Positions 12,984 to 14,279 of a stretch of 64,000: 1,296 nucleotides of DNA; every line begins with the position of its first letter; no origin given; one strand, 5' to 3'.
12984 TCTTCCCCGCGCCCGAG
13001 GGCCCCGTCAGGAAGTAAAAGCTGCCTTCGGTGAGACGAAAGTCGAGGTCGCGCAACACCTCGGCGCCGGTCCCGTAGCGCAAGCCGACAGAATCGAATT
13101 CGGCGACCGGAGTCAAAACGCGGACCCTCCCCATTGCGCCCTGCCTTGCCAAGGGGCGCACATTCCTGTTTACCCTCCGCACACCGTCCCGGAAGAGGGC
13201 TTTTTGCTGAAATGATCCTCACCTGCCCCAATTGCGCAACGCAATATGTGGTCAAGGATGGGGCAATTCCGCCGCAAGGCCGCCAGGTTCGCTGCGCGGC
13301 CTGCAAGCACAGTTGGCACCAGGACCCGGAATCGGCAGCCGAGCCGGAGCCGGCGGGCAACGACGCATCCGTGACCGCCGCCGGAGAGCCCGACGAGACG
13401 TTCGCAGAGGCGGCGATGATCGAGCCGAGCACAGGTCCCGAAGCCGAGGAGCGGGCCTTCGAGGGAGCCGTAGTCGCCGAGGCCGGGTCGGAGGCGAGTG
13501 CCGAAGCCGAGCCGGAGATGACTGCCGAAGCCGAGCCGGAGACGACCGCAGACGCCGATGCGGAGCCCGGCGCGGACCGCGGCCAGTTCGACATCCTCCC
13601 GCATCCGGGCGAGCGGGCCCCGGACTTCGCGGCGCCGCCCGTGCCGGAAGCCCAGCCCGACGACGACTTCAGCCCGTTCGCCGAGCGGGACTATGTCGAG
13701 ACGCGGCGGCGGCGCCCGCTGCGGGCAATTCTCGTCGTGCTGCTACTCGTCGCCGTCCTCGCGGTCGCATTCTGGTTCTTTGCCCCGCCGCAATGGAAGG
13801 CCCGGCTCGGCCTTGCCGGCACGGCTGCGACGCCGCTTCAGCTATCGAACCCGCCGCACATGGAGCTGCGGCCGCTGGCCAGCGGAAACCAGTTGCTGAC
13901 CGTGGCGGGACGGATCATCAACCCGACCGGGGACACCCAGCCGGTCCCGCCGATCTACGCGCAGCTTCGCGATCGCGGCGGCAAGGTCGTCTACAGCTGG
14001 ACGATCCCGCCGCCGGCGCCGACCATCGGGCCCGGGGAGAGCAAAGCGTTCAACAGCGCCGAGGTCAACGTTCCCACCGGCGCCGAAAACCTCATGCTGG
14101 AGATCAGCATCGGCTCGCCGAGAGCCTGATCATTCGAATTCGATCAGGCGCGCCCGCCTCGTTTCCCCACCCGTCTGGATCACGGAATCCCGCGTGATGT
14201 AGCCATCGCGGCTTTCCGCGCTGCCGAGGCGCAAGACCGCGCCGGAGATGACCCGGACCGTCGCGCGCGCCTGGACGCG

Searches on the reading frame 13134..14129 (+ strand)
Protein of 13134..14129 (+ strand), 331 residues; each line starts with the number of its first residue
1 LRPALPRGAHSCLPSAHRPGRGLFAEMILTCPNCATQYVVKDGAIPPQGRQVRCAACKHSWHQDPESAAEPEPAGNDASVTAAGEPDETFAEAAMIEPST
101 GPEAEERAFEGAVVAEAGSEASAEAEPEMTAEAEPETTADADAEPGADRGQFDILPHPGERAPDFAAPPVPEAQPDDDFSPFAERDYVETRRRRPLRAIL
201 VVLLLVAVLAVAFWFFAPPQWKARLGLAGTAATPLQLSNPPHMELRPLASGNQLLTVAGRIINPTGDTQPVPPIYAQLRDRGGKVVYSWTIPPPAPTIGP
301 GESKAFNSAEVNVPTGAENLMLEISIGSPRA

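Call 5: search_protein_families(library=pfam, proteins=[window:13134-14129:+], max_evalue=0.1)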
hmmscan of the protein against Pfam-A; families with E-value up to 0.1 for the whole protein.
window:13134-14129:+ (331 aa): 7 families
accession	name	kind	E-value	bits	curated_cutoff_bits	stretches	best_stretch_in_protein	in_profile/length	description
PF13717.11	Zn_ribbon_4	-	1.1e-13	51.3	30.3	1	27-61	1-35/36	zinc-ribbon domain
PF13719.11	Zn_ribbon_5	-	6.1e-06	26.3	29.3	1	27-59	1-33/37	zinc-ribbon domain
PF11906.13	DUF3426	-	0.00012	22.7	27.7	1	201-293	3-107/147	Protein of unknown function (DUF3426)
PF02706.20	Wzz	-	0.0018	18.9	25.5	1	196-224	16-44/91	Chain length determinant protein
PF12760.12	Zn_ribbon_IS1595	-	0.027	14.9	25.4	1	30-59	20-45/46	Transposase zinc-ribbon domain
PF25206.1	DUF7836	-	0.032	14.5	26.7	1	29-60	8-39/59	Domain of unknown function (DUF7836)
PF17123.11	zf-RING_11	-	0.081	13.1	27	0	49-63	12-26/29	RING-like zinc finger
